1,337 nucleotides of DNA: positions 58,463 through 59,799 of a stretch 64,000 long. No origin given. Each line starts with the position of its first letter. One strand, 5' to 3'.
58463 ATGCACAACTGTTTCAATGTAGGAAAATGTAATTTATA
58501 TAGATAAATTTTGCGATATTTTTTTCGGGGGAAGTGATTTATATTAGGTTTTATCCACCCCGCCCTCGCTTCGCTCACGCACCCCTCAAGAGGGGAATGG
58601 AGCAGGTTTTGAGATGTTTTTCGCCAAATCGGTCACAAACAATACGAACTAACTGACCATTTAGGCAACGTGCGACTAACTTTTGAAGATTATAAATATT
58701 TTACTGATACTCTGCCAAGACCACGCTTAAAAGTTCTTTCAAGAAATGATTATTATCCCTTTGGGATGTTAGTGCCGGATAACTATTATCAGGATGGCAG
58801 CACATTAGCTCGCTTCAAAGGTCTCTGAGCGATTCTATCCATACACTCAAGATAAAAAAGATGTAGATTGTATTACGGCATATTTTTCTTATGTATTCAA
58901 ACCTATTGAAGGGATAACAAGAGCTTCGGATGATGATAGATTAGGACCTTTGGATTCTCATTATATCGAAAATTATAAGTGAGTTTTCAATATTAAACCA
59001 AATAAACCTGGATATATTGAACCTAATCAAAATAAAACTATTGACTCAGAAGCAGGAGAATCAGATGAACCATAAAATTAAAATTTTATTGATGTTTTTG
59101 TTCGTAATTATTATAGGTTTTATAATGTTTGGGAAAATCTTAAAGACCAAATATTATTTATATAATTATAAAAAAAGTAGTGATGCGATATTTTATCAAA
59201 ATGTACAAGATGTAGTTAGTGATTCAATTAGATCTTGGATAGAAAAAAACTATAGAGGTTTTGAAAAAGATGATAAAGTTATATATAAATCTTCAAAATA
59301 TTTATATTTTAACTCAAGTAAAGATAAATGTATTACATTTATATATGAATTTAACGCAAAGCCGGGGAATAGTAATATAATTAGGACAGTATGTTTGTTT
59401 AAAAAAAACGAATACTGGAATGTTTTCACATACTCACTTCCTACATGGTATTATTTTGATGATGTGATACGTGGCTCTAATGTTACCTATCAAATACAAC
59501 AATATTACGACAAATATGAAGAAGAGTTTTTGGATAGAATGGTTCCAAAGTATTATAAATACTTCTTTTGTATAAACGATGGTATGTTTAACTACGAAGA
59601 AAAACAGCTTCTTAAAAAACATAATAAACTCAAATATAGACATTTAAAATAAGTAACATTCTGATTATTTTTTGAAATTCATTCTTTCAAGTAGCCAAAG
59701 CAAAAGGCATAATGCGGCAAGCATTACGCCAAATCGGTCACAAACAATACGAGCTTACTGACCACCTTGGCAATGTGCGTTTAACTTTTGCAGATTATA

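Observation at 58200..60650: Degraded polymorphic-toxin cassette: three orphan RHS/YD-repeat core fragments and a zeta-toxin-like kinase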

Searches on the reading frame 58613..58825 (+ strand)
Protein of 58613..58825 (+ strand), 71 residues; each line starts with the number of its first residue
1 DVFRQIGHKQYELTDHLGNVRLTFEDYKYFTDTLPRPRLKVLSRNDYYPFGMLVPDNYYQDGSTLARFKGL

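Call 10: search_protein_families(library=pfam, proteins=[window:58613-58825:+], max_evalue=1)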
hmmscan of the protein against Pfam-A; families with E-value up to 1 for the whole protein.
seq(71 aa): 0 families

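Call 11: search_protein_families(library=ncbifam, proteins=[window:58613-58825:+], max_evalue=1)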
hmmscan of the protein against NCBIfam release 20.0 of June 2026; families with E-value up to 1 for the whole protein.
seq(71 aa): 0 families

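Call 28: search_protein_families(library=ncbifam, alignment_id=A2, max_evalue=1)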
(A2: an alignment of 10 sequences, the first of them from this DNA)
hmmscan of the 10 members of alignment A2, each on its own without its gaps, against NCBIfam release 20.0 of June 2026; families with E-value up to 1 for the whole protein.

A. member 1, seq(68 aa): 0 families

B. families by the number of members that match (of 10 scanned): 4 families
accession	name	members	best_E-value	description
NF047638.1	throspo3_MtsC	1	4e-09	cell-cell cohesion MYXO-CTERM protein MtsC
TIGR03696.1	Rhs_assc_core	1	6.6e-09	RHS repeat-associated core domain-containing protein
NF045500.1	Omp28_seleno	1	1.7e-06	Omp28-related selenoprotein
NF011923.2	PRK15394.1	1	0.089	4-deoxy-4-formamido-L-arabinose-phosphoundecaprenol deformylase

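Call 36: search_protein_representatives(alignment_id=A3)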
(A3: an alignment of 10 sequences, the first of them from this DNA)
Query: 10 sequences, 65 profile positions. Proteins with E-value up to 0.001 (for the whole library): 10330; up to 1e-10: 2136; up to 1e-30: 1. The best 150 are listed.
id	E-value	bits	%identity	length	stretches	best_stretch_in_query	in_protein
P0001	1.3e-32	127.5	-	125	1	1-65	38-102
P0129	2.2e-30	120.4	-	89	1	4-64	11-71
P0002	8.0e-30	118.5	-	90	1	2-64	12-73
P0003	4.1e-29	116.2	-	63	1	1-55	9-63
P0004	1.9e-28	114.1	-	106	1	1-64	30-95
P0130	1.7e-27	111.1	-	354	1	1-65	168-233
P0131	5.1e-23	96.7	-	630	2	2-64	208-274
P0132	6.5e-22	93.2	-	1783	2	3-55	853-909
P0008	3.5e-21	90.9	-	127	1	1-64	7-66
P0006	3.6e-21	90.8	-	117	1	2-65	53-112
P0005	1.7e-20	88.6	-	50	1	17-64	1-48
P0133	3.6e-20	87.6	-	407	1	1-64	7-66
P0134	3.2e-19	84.6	-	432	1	1-64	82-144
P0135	4.6e-18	80.9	-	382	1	18-65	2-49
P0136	7.8e-18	80.1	-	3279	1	2-64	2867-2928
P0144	8.3e-17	76.8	-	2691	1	1-64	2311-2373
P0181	1.7e-15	72.7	-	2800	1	2-64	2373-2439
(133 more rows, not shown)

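Call 37: search_protein_families(library=pfam, proteins=[P0144, P0136, P0130, P0131, P0133], max_evalue=0.001)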
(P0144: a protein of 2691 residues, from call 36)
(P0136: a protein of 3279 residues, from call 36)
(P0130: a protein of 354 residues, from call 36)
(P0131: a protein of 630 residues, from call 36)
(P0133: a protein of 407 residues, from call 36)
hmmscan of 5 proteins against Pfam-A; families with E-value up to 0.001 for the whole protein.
P0144 (2691 aa): 1 family
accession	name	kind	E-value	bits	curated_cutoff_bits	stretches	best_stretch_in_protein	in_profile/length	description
PF05593.20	RHS_repeat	-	0.00042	21.1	22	0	2218-2244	13-37/38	RHS Repeat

P0136 (3279 aa): 2 families
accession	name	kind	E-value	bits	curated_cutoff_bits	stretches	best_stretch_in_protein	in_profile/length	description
PF05593.20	RHS_repeat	-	6.3e-13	49.2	22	0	2692-2725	4-37/38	RHS Repeat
PF20041.5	DUF6443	-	1e-09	39.2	27.8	1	322-419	15-112/137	Domain of unknown function (DUF6443)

P0130 (354 aa): 0 families

P0131 (630 aa): 0 families

P0133 (407 aa): 0 families

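Call 38: search_protein_families(library=ncbifam, proteins=[P0144, P0136, P0130, P0131, P0133], max_evalue=0.001)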
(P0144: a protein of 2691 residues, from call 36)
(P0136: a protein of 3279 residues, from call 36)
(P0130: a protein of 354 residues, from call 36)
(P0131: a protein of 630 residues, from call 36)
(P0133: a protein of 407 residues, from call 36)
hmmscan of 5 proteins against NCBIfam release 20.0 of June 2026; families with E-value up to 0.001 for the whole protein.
P0144 (2691 aa): 1 family
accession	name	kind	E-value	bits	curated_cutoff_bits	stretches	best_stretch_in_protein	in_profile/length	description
TIGR03696.1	Rhs_assc_core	domain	6.1e-15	55.5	32.5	1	2353-2436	1-75/76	RHS repeat-associated core domain-containing protein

P0136 (3279 aa): 2 families
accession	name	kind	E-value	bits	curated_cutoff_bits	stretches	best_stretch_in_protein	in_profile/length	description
TIGR03696.1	Rhs_assc_core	domain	1.2e-11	44.9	32.5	1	2907-2990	1-76/76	RHS repeat-associated core domain-containing protein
TIGR01643.1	YD_repeat_2x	repeat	8.1e-09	35.6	15.8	0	2693-2729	5-41/42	YD repeat-containing protein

P0130 (354 aa): 1 family
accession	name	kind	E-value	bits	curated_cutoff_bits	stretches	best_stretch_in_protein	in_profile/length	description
TIGR03696.1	Rhs_assc_core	domain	2.4e-09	37.6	32.5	1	211-295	1-75/76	RHS repeat-associated core domain-containing protein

P0131 (630 aa): 1 family
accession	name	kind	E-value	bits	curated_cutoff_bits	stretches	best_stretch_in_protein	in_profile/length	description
TIGR03696.1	Rhs_assc_core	domain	9.8e-14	51.6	32.5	1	308-391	1-75/76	RHS repeat-associated core domain-containing protein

P0133 (407 aa): 1 family
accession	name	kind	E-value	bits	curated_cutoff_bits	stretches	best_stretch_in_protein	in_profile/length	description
TIGR03696.1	Rhs_assc_core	domain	7.1e-14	52.1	32.5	1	45-122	1-75/76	RHS repeat-associated core domain-containing protein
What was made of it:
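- On Rhs-associated core / YD-repeat protein (TIGR03696, PF05593, TIGR01643): P0008 scores 6.6e-09 against TIGR03696 (calls 28, 36-38).
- Closest known: Bacteroidota 'RHS repeat-associated core domain-containing' giant YD proteins. Same: The stub segment aligns to the last YD repeat plus TIGR03696 positions ~1-20 of these proteins (calls 36-38).
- The profile of the stubs hits 10,330 proteins, including giant proteins in which the segment overlaps the start of TIGR03696 (P0144 2311-2373 vs 2353-2436; P0136 2867-2928 vs 2907-2990) and follows YD repeats (calls 36-38).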

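Call 42: find_related_loci(query=A3, collection=genome_contigs, flank=6000)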
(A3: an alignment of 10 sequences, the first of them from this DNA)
Query A3 (65 aa) in genome_contigs; peptide patterns used: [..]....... (x = any residue, [..] = any of these).
599 stretches matched a pattern (row limit reached: there are more); 446 encode a relative of the query (tblastn E <= 1e-3); the best 80 are kept; 79 distinct loci.
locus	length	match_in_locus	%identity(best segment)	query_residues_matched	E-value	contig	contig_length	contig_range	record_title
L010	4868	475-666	69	1-65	1e-26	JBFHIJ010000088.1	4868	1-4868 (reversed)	MAG: Chlorobiota bacterium isolate Mix_sand07.2021.05.G.35 k141_2836285_length_4868_cov_13.0025, whole genome shotgun se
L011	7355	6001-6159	49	4-56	2e-13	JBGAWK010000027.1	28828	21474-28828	MAG: Chitinophagales bacterium isolate MAG_MBR_AS.9 MBRAS-9_NODE_27_length_28828_cov_6.670933, whole genome shotgun sequ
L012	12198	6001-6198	49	1-65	8e-13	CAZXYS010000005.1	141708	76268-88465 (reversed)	MAG TPA_asm: uncultured Hyphomicrobiales bacterium isolate SRP141376_co1_372 genome assembly, contig: NODE_249_length_14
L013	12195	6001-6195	46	1-58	1e-12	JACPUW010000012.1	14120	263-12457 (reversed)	MAG: Bacteroidetes bacterium isolate NC_groundwater_768_Ag_S2p5_49_18 JBCH_GD18_4_SO25_S179_scaffold_30455, whole genome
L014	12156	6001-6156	47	3-60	2e-12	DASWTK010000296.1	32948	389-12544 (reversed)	MAG TPA_asm: Chitinophagaceae bacterium isolate SMAG_U3573 k141_85993, whole genome shotgun sequence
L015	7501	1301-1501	46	4-65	1e-12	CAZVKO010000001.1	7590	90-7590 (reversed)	MAG TPA_asm: uncultured Ginsengibacter sp. isolate binchicken_co84_440 genome assembly, contig: k141_1790542, whole geno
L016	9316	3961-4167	50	1-65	1e-12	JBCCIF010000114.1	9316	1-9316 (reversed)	MAG: Bacteroidota bacterium isolate P01_B01_bin.84 k141_1666622_length_9316_cov_13.0000, whole genome shotgun sequence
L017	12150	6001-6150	54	1-52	3e-12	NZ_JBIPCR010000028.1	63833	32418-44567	Flavobacterium sp. FlaQc-48 contig00028, whole genome shotgun sequence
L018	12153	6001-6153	53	1-53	4e-12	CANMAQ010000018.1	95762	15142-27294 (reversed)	uncultured Flavobacteriaceae bacterium isolate 4-2040.fasta genome assembly, contig: NODE_18, whole genome shotgun seque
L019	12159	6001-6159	51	3-57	6e-12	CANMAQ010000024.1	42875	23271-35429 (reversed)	uncultured Flavobacteriaceae bacterium isolate 4-2040.fasta genome assembly, contig: NODE_24, whole genome shotgun seque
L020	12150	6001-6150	53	1-53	6e-12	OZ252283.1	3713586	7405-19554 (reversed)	MAG: Winogradskyella sp. isolate 4f613594-c85c-45a0-857a-121e9f858e84 genome assembly, chromosome: 1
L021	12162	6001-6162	52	4-53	7e-12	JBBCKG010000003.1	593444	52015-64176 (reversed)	MAG: Agriterribacter sp. isolate MAG_CPB_27 P10B_000000013073, whole genome shotgun sequence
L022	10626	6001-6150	48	1-52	8e-12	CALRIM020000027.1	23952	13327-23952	MAG: Rhizobium sp. Q54 isolate JJ-ACAR75-448-1-mx-bin489 genome assembly, contig: JJ-MOC9-23-C192, whole genome shotgun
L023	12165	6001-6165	55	3-52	9e-12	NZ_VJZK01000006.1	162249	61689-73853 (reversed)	Flavobacterium sp. GT3R68 NODE_6_length_162249_cov_206.570407, whole genome shotgun sequence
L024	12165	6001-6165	51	1-53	1e-11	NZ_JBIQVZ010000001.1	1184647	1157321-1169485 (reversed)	Mariniflexile sp. HMF6888 1, whole genome shotgun sequence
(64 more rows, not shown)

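Call 47: find_encoding_contigs(protein=P0130, flank=10000, max_places=4)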
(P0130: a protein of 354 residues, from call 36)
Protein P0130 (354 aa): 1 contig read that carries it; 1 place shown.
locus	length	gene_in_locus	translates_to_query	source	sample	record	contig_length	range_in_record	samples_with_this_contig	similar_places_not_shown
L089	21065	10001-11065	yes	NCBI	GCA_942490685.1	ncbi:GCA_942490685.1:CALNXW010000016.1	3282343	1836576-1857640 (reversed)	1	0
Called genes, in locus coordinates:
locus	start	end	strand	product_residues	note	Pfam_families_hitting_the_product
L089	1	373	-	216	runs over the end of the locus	PF01292:Ni_hydr_CYTB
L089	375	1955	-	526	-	PF14522:Cytochrome_C7 (faint), PF14537:Cytochrom_c3_2 (faint), PF11783:Cytochrome_cB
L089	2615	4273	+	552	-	PF06826:Asp-Al_Ex, PF02080:TrkA_C, PF06826:Asp-Al_Ex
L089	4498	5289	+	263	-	-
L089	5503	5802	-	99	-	-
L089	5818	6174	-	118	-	-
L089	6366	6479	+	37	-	-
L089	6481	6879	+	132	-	-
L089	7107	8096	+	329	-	-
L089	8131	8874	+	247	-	-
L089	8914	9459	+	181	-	PF01885:PTS_2-RNA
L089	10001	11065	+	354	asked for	-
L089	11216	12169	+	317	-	PF13936:HTH_38, PF00665:rve (weak)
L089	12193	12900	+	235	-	-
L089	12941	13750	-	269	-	PF13276:HTH_21, PF00665:rve, PF13683:rve_3, PF13333:rve_2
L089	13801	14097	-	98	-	PF01527:HTH_Tnp_1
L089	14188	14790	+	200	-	-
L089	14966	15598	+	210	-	-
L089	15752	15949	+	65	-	-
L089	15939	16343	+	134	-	-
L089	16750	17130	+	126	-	-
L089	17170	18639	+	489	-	PF00665:rve (weak), PF22483:Mu-transpos_C_2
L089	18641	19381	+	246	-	PF01695:IstB_IS21, PF00308:Bac_DnaA, PF13401:AAA_22 (faint)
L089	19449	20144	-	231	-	-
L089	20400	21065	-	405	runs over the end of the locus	PF25302:NADase_transloc, PF08517:AXH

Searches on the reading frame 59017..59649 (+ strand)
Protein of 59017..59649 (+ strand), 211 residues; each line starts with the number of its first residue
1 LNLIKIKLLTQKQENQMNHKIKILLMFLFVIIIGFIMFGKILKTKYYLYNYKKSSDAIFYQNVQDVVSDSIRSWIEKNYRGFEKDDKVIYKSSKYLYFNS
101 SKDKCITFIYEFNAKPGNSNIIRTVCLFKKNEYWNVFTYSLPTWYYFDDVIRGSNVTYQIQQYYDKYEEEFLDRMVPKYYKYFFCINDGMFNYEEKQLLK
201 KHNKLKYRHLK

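Call 10: search_protein_families(library=pfam, proteins=[window:59017-59649:+], max_evalue=1)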
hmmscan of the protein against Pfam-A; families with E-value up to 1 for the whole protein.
window:59017-59649:+ (211 aa): 2 families
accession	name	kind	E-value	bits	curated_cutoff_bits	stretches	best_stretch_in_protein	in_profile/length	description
PF17103.10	Stealth_CR4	-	0.058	13.8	27.4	1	181-196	8-23/55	Stealth protein CR4, conserved region 4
PF00014.29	Kunitz_BPTI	-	0.49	11.1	21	1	94-120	16-40/53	Kunitz/Bovine pancreatic trypsin inhibitor domain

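Call 11: search_protein_families(library=ncbifam, proteins=[window:59017-59649:+], max_evalue=1)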
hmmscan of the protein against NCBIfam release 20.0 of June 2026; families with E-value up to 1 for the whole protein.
window:59017-59649:+ (211 aa): 2 families
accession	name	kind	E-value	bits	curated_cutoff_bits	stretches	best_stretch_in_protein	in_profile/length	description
NF051899.1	BetGalacBglAAgro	equivalog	0.0045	15.4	900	1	43-102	153-214/537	beta-galactosidase BglA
NF042931.1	SAG1386_EF1546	equivalog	0.16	12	80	1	11-72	20-79/158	SAG1386/EF1546 family surface-associated protein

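Call 58: find_homologous_proteins(query=window:59065-59649:+, max_evalue=0.001)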
Query window:59065-59649:+ (195 aa): 1 proteins with E <= 0.001 among 36 candidates.
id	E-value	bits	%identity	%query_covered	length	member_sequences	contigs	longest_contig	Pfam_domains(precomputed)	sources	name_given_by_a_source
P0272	4.6e-125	433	100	100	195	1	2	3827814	-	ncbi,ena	-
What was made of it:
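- On Orphan rhs-CT/immunity cassette: The 195-aa ORF is an ORFan (call 58).
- The 195-aa ORF has no homologues at all (call 58), so its immunity role is purely positional.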

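Call 59: find_encoding_contigs(protein=P0272, flank=3000, max_places=3)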
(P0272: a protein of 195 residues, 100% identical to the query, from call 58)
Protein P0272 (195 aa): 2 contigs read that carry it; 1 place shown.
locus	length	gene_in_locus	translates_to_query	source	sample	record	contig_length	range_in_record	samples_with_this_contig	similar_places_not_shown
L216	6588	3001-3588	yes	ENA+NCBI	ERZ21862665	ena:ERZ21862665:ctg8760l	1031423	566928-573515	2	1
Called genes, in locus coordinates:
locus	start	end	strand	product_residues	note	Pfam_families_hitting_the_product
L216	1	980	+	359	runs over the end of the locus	-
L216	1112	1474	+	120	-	-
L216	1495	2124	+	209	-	-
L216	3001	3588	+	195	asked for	-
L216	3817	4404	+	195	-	PF06414:Zeta_toxin (weak)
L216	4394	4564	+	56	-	-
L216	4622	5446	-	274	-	PF05096:Glu_cyclase_2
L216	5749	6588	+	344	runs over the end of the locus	PF00072:Response_reg, PF01339:CheB_methylest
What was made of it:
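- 59065..59652 (+): ORF of 195 aa with an N-terminal hydrophobic helix. ORFan, in the position of an immunity gene. The only database match is itself, on ERZ21862665 (calls 58, 59).
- On Orphan rhs-CT/immunity cassette: The source contig ERZ21862665 was identified (call 59), but the rest of it could not be fetched.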

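Call 70: search_protein_families(library=padloc, proteins=[window:59065-59649:+], max_evalue=0.01)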
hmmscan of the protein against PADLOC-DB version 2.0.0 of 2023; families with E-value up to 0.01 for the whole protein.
window:59065-59649:+ (195 aa): 0 families
